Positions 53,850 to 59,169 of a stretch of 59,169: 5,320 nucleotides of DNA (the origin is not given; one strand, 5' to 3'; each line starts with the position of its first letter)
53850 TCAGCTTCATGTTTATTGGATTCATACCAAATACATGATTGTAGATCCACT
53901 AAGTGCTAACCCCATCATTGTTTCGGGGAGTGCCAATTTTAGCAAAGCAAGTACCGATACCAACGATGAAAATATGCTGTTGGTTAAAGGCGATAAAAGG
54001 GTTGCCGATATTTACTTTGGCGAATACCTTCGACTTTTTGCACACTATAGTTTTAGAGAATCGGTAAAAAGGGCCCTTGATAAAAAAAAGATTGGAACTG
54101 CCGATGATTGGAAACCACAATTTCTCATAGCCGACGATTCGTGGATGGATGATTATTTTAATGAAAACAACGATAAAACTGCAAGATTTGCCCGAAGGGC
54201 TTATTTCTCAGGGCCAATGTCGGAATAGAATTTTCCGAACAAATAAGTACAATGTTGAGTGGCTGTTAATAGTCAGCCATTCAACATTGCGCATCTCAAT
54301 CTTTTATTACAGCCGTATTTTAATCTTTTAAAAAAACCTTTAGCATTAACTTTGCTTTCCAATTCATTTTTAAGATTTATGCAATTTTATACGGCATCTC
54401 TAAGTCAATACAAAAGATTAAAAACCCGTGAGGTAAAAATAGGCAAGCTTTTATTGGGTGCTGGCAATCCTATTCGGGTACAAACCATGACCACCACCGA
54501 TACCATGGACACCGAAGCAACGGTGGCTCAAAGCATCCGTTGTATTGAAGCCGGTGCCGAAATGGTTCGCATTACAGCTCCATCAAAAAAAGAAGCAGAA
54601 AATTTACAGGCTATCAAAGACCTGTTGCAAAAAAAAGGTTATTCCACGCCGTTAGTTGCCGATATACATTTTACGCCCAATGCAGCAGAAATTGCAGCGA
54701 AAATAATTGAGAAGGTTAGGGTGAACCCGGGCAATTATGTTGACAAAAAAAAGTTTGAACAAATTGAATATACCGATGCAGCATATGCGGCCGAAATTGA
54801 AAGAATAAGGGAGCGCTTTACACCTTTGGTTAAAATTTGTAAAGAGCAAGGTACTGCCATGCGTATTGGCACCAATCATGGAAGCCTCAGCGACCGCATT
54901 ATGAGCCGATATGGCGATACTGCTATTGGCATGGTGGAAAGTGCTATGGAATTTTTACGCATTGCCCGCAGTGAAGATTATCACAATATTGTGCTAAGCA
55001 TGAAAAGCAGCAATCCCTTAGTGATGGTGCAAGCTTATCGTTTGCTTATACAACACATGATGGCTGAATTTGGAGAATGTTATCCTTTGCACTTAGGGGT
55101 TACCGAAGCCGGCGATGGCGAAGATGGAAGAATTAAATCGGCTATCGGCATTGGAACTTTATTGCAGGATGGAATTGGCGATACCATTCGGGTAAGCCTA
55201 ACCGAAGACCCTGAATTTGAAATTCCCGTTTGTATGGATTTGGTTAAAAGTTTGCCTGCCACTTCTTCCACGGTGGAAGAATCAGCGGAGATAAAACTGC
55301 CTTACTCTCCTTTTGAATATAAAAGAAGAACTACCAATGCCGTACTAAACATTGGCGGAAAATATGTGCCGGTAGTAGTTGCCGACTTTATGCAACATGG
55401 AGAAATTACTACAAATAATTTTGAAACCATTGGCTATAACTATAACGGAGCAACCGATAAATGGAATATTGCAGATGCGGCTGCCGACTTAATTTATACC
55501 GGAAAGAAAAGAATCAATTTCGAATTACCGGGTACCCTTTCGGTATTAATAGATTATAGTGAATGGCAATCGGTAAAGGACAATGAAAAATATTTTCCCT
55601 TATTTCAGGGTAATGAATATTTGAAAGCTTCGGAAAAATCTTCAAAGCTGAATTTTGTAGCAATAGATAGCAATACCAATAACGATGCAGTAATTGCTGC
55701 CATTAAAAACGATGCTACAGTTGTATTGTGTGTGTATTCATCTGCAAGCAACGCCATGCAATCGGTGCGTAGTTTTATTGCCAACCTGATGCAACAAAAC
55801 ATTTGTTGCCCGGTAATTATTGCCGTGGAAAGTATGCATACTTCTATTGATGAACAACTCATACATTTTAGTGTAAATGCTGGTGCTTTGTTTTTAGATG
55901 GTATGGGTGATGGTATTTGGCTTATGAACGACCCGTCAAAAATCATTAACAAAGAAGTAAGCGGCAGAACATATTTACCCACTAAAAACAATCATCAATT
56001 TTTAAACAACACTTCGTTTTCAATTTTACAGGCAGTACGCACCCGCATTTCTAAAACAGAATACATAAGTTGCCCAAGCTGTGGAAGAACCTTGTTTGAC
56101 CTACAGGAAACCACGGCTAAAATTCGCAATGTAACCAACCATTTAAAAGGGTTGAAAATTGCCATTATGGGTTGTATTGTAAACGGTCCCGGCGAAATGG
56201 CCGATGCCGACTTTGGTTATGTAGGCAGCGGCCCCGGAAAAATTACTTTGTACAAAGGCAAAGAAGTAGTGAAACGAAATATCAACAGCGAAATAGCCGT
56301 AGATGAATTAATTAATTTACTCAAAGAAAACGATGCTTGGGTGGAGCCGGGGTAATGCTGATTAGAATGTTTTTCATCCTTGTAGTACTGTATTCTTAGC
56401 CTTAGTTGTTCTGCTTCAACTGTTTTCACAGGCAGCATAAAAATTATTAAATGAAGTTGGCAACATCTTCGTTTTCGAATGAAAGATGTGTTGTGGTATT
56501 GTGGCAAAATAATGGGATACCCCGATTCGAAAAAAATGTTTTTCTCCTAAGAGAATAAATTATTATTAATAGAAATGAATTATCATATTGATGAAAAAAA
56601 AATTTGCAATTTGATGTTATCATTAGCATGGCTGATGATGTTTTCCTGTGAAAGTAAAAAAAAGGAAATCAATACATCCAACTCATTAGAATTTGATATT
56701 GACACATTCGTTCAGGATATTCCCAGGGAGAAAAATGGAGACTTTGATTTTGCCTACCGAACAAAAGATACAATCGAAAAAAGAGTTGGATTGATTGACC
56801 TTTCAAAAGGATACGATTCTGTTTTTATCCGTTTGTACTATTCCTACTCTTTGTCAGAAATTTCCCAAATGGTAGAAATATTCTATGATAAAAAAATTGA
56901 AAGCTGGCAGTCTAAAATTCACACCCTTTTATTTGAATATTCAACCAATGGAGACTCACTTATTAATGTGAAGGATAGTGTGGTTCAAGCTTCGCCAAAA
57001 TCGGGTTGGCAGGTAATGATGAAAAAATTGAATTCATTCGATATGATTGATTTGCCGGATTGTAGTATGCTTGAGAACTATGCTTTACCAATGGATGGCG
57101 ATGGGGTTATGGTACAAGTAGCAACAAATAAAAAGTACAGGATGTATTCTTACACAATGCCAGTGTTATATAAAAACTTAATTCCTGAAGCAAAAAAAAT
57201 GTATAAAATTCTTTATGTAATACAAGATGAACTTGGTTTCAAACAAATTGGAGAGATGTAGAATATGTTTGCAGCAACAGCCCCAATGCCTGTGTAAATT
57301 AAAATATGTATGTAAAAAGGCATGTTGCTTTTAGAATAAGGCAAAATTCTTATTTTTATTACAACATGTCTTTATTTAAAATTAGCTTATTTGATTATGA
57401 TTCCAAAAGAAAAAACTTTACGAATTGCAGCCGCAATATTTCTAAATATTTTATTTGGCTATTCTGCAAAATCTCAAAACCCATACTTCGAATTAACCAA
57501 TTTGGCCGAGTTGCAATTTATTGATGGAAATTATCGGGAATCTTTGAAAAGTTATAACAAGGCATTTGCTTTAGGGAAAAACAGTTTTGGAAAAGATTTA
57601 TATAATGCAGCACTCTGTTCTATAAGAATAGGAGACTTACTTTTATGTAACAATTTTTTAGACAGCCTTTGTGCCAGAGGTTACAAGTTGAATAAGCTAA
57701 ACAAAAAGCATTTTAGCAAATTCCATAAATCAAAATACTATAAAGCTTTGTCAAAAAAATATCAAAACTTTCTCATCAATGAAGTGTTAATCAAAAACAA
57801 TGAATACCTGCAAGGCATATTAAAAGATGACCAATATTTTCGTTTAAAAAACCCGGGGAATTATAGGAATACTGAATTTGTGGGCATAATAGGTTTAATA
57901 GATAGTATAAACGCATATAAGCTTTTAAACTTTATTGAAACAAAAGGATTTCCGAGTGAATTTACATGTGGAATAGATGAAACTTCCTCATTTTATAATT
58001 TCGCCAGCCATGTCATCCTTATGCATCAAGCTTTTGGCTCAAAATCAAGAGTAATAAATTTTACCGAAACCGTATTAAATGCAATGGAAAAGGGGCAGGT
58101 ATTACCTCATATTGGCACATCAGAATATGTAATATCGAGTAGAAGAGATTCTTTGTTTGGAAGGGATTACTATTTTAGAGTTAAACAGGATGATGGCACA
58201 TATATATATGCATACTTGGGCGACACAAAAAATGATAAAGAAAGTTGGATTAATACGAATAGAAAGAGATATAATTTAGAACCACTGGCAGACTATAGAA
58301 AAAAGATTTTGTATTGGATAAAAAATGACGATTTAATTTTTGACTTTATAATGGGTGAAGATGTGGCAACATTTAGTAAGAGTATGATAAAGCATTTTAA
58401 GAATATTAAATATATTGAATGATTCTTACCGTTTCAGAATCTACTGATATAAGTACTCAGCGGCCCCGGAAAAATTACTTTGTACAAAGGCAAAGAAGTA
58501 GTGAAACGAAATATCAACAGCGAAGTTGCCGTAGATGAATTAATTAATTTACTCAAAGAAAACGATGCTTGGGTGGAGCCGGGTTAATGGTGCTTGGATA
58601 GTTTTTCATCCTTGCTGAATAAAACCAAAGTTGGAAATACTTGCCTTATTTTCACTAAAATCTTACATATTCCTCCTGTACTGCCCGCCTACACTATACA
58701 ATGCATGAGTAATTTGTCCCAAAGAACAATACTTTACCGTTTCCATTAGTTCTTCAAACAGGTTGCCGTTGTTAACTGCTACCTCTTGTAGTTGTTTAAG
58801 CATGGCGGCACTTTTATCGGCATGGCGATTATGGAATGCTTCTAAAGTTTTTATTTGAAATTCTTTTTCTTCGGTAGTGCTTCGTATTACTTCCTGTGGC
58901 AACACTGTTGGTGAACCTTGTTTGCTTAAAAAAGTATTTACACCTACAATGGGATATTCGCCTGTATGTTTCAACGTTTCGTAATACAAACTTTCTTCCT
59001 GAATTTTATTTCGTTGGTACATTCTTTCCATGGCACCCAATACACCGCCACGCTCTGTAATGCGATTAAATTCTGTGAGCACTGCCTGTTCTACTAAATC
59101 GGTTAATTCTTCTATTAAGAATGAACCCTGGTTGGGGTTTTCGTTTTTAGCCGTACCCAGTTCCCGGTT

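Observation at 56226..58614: A 157-bp duplication of the ispG 3' end brackets a 2.1-kb AT-rich insert that has no recombinase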

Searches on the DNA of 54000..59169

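Call 69: search_rna_families(source=window, start=54000, end=59169, threshold=evalue, max_evalue=0.1)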
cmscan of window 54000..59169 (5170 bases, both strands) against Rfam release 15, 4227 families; matches with E-value up to 0.1: 0.
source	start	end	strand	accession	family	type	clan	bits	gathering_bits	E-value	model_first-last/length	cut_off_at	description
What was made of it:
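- Tried and rejected: The Rfam search of 54000-59169 found nothing (call 69).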

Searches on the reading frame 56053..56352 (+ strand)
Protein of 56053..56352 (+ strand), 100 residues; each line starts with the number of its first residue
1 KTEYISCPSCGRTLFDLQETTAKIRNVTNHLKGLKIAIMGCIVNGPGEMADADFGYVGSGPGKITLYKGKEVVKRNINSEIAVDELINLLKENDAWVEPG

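Call 62: search_dna_similar(query=window:56053-56352:+, collection=phages, mode=protein, max_evalue=0.01, max_rows=15)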
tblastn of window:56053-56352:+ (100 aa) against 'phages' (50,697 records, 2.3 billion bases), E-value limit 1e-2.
Records with a match: 22; places in all: 22; records where one place covers at least 80% of the query: 17.
Best place of each record, by identity: <60% 22.
By first word of the organism name: Bacteriophage 12; Listeria 4; Klebsiella 2; Acinetobacter 2; Microcystis 1; Escherichia 1.
By host as written in the record: - 14; Listeria monocytogenes 4; Microcystis sp. SG03 1; Klebsiella pneumoniae ST11-OXA245 1; Klebsiella pneumoniae ST512-KPC3 1; Escherichia coli O157:H7 ATCC 43895 1.
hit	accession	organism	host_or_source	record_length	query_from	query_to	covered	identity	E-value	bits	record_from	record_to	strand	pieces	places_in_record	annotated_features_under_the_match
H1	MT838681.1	Bacteriophage sp.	human fecal samples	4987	3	98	96%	41.4%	7e-13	68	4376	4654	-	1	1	record has no annotation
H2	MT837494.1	Bacteriophage sp.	human fecal samples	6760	3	96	94%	41.7%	2e-13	70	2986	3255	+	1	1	record has no annotation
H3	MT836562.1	Bacteriophage sp.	human fecal samples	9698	3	92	90%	42.4%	1e-12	67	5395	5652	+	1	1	record has no annotation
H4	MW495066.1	Microcystis phage MaAM05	Microcystis sp. SG03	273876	5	99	95%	39.6%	2e-10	61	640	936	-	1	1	ispG: 4-hydroxy-3-methylbut-2-en-1-yl diphosphate synthase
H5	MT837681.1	Bacteriophage sp.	human fecal samples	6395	2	88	87%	40.9%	3e-13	69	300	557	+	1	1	record has no annotation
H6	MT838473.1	Bacteriophage sp.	human fecal samples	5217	5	94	90%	39.4%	9e-12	65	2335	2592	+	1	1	record has no annotation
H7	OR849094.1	Listeria phage LM 4-14-1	Listeria monocytogenes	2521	5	92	88%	39.1%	7e-11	62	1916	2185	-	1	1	record has no annotation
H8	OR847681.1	Listeria phage LM 4-11-1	Listeria monocytogenes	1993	5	92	88%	39.1%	7e-11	62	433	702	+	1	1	record has no annotation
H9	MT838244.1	Bacteriophage sp.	human fecal samples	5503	2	98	97%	34.7%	1e-9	59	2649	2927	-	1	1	record has no annotation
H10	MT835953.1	Bacteriophage sp.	human fecal samples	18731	2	75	74%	45.3%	7e-13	68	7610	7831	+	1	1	record has no annotation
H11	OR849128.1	Listeria phage LM 4-14-1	Listeria monocytogenes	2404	5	92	88%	38.0%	2e-10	61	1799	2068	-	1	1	record has no annotation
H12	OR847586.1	Listeria phage LM 4-11-1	Listeria monocytogenes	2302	5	92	88%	38.0%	2e-10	61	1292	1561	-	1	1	record has no annotation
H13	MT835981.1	Bacteriophage sp.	human fecal samples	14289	3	88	86%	37.9%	2e-10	61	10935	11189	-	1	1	record has no annotation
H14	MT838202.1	Bacteriophage sp.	human fecal samples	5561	5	87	83%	38.1%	4e-10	60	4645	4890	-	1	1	record has no annotation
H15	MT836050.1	Bacteriophage sp.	human fecal samples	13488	3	72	70%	44.6%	8e-12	65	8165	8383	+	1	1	record has no annotation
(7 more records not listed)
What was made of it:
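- Tried and rejected: None was confined to the last ~43 aa, so none is a surrogate end (call 62).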

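Call 63: find_related_loci(query=window:56053-56352:+, collection=viral_contigs, flank=6000)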
Query window:56053-56352:+ (100 aa) in viral_contigs; peptide patterns used: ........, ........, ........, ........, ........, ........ (x = any residue, [..] = any of these).
6 stretches matched a pattern, but none encodes a relative of the query by tblastn (E <= 1e-3).
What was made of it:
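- No phage or plasmid carries such a surrogate end (calls 62, 63).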

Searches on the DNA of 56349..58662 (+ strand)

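Call 38: search_dna_similar(query=window:56349-58662:+, collection=phages, mode=distant)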
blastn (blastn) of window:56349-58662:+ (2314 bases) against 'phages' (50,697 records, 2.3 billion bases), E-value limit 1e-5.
No match.

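Call 39: search_dna_similar(query=window:56349-58662:+, collection=plasmids, mode=distant)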
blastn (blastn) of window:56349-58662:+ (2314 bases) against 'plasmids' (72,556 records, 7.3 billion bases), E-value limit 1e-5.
No match.

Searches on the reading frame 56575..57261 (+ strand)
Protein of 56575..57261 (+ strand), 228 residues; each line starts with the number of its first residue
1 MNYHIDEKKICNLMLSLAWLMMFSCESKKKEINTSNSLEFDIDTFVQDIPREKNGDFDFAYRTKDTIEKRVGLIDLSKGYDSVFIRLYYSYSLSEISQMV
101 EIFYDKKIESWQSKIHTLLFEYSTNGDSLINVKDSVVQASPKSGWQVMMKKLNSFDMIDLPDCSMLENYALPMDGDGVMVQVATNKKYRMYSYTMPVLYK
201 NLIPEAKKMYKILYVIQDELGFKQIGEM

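Call 7: search_protein_families(library=pfam, proteins=[window:56575-57261:+], max_evalue=0.01)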
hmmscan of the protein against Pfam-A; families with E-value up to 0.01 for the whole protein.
window:56575-57261:+ (228 aa): 0 families

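Call 8: search_protein_families(library=phrogs, proteins=[window:56575-57261:+], max_evalue=0.1)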
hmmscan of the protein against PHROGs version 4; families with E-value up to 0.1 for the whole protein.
window:56575-57261:+ (228 aa): 0 families

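Call 24: find_homologous_proteins(query=window:56575-57261:+)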
Query window:56575-57261:+ (228 aa): 3 proteins with E <= 0.001 among 127 candidates.
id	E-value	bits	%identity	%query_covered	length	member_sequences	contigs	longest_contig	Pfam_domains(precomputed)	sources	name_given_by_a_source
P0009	2.4e-137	474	100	94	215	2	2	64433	-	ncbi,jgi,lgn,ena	-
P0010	3.2e-83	297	64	95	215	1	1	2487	-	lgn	-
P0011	4.2e-79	283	64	91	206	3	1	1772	-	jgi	-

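Call 32: find_encoding_contigs(protein=P0010, flank=10000, max_places=6)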
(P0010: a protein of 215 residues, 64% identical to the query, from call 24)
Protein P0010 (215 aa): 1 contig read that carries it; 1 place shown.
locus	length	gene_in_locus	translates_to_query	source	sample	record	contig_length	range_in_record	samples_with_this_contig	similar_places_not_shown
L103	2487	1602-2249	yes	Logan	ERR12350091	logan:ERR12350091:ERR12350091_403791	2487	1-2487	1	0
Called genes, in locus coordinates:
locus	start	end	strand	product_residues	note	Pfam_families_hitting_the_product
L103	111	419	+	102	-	-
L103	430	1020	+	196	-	PF12895:ANAPC3 (faint), PF28559:TPR_SusR (faint), PF13432:TPR_16 (faint), PF20308:TPR-S (faint), PF00515:TPR_1 (weak), PF07719:TPR_2 (weak), PF13181:TPR_8 (weak), PF14559:TPR_19, +7 more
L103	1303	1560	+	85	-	-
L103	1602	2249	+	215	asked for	-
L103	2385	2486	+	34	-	?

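Call 33: find_encoding_contigs(protein=P0011, flank=10000, max_places=6)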
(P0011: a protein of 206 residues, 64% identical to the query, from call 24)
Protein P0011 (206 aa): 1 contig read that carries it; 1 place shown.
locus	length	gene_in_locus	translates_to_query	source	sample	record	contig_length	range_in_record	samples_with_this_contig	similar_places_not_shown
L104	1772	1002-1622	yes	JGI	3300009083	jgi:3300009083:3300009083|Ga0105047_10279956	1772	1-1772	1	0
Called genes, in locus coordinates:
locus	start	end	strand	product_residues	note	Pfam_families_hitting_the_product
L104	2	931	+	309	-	?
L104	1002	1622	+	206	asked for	-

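Call 42: search_protein_families(library=pfam, proteins=[L104:2-931:+, L103:430-1020:+, L103:1303-1560:+, L103:111-419:+], max_evalue=0.01)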
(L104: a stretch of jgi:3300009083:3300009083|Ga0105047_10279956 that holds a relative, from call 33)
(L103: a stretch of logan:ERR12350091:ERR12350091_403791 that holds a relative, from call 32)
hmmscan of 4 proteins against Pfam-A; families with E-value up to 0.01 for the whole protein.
L104:2-931:+ (309 aa): 0 families

L103:430-1020:+ (196 aa): 22 families
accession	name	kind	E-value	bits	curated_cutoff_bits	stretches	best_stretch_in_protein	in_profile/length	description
PF07719.23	TPR_2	-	2.4e-16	58.9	27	2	75-105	3-33/34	Tetratricopeptide repeat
PF13181.12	TPR_8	-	1e-14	53.8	25.7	2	79-105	7-33/34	Tetratricopeptide repeat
PF00515.34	TPR_1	-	2.6e-14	52.8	27.8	2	76-105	4-33/34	Tetratricopeptide repeat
PF13428.12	TPR_14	-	7.4e-14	51.3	23.5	1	143-179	3-39/44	Tetratricopeptide repeat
PF14559.12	TPR_19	-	9.2e-12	45.6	25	1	117-182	1-66/68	Tetratricopeptide repeat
PF13414.12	TPR_11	-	3e-09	36.8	26.8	1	80-106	1-27/42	TPR repeat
PF13174.12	TPR_6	-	7.1e-09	36.2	26.3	1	77-106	4-33/33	Tetratricopeptide repeat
PF23914.1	TPR_CcmH_CycH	-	1.6e-07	31.7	42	1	76-138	53-118/158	Cytochrome c-type biogenesis protein H TPR domain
PF13432.12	TPR_16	-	2.8e-07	31.3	32.7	1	124-175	14-65/65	Tetratricopeptide repeat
PF13431.12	TPR_17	-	4.7e-07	30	24.4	0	130-161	2-33/34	Tetratricopeptide repeat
PF13176.12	TPR_7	-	5.2e-07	29.7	27.9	0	145-172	3-30/36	Tetratricopeptide repeat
PF13424.12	TPR_12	-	4.9e-06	27.1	30.1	0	76-101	48-73/77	Tetratricopeptide repeat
PF12895.13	ANAPC3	-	5.7e-06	27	27.2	0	74-132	24-81/82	Anaphase-promoting complex, cyclosome, subunit 3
PF20308.4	TPR-S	-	2.3e-05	25.3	27.6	0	23-102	6-88/102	Tetratricopeptide Repeats-Sensor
PF25063.1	ARM_TT21_C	-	5.7e-05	23.5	35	1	74-185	96-205/209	Tetratricopeptide repeat protein 21 C-terminal ARM domain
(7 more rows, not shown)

L103:1303-1560:+ (85 aa): 0 families

L103:111-419:+ (102 aa): 0 families

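Call 43: search_protein_families(library=ncbifam, proteins=[window:56575-57261:+, L104:2-931:+], max_evalue=0.01)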
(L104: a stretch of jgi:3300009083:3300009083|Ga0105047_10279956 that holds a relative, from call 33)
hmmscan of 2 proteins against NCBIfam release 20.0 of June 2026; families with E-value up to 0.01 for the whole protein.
window:56575-57261:+ (228 aa): 0 families

L104:2-931:+ (309 aa): 1 family
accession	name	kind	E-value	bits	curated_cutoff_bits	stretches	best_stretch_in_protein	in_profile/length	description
TIGR03696.1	Rhs_assc_core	domain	4.1e-10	40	32.5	1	3-67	15-76/76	RHS repeat-associated core domain-containing protein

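Call 44: search_protein_families(library=padloc, proteins=[window:56575-57261:+], max_evalue=0.01)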
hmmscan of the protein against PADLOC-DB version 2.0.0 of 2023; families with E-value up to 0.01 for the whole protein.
window:56575-57261:+ (228 aa): 0 families

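Call 76: predict_structure(alignment_id=A5)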
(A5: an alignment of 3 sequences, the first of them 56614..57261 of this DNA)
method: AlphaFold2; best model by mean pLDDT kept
length: 215 residues; sequences in the alignment: 3
mean_pLDDT: 45.2   pTM: 0.44
mean pLDDT of the five models: 45.2, 43.8, 36.2, 30.4, 28.8
residues with pLDDT >= 90: 0; 70-90: 10; 50-70: 77; < 50: 128
segments of 3 or more residues with pLDDT < 50: 1-66, 105-119, 145-186
pLDDT, mean of each block of 10 residues (from residue 1): 37 29 24 25 26 25 45 56 58 54 48 45 61 66 49 32 45 41 49 61 71 52
secondary structure, 60 per line:
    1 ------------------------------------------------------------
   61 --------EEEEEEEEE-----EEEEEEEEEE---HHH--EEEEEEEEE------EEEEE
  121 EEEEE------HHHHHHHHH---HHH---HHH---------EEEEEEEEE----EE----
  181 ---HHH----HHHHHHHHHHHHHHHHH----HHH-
elements in order: E69-77 E83-92 E101-109 E116-125 H132-140 E162-170 H191-207

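Call 84: find_encoding_contigs(protein=P0009, flank=4000, max_places=10)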
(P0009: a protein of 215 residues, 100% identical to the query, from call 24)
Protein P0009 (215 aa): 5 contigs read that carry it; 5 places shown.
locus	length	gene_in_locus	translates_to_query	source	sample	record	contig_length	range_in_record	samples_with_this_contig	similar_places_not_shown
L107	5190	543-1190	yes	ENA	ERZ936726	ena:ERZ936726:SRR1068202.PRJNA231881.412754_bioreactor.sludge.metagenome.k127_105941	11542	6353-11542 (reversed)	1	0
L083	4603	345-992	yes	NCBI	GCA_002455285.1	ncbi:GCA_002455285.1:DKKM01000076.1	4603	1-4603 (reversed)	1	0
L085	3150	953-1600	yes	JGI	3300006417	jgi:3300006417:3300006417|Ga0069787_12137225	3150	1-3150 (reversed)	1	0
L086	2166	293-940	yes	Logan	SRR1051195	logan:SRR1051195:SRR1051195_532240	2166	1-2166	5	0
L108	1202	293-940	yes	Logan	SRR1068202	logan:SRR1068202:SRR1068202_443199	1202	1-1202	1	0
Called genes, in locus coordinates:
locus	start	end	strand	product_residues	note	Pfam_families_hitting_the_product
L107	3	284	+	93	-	?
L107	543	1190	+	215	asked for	-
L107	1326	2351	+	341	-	-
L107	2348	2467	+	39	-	-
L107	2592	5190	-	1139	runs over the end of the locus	PF02310:B12-binding, PF03308:MeaB, PF02492:cobW (weak), PF01642:MM_CoA_mutase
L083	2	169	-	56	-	?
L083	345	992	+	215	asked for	-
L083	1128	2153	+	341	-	-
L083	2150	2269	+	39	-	-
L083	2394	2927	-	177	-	-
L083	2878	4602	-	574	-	?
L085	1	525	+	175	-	?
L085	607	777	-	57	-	-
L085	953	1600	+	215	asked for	-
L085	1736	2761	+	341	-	-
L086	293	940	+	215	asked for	-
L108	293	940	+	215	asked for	-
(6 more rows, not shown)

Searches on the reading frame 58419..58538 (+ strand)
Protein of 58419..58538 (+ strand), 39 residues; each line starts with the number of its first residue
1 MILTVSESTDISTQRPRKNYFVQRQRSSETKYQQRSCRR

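Call 83: find_encoding_contigs(protein=window:58419-58538:+, flank=4000, max_places=10)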
Protein window:58419-58538:+ (39 aa): 2 contigs read that carry it; 2 places shown.
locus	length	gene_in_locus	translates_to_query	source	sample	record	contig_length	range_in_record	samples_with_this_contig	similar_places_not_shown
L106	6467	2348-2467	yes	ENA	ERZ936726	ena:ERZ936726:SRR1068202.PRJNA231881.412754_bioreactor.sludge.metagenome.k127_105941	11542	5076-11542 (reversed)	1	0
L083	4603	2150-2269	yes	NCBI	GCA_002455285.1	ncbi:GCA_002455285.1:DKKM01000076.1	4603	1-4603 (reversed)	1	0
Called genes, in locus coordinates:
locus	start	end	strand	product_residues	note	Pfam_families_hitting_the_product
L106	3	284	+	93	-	?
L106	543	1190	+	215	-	-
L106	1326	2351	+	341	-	-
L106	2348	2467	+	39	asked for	-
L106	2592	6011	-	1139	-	PF02310:B12-binding, PF03308:MeaB, PF02492:cobW (weak), PF01642:MM_CoA_mutase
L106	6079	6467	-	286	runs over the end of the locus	-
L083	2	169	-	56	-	?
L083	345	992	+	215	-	-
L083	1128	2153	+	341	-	-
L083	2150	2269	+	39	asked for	-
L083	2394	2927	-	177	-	-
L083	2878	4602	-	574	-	?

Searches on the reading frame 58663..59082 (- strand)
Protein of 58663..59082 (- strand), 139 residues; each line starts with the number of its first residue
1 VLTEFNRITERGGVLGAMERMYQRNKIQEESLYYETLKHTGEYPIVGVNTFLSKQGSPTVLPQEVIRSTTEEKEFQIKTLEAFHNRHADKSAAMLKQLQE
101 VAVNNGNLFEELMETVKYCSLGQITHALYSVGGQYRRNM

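Call 7: search_protein_families(library=pfam, proteins=[window:58663-59082:-], max_evalue=0.01)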
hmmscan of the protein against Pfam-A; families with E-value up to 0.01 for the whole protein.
window:58663-59082:- (139 aa): 1 family
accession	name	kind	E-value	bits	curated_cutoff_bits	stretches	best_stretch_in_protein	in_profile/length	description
PF01642.28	MM_CoA_mutase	-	9.8e-15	54.5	22.1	1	3-131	386-510/512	Methylmalonyl-CoA mutase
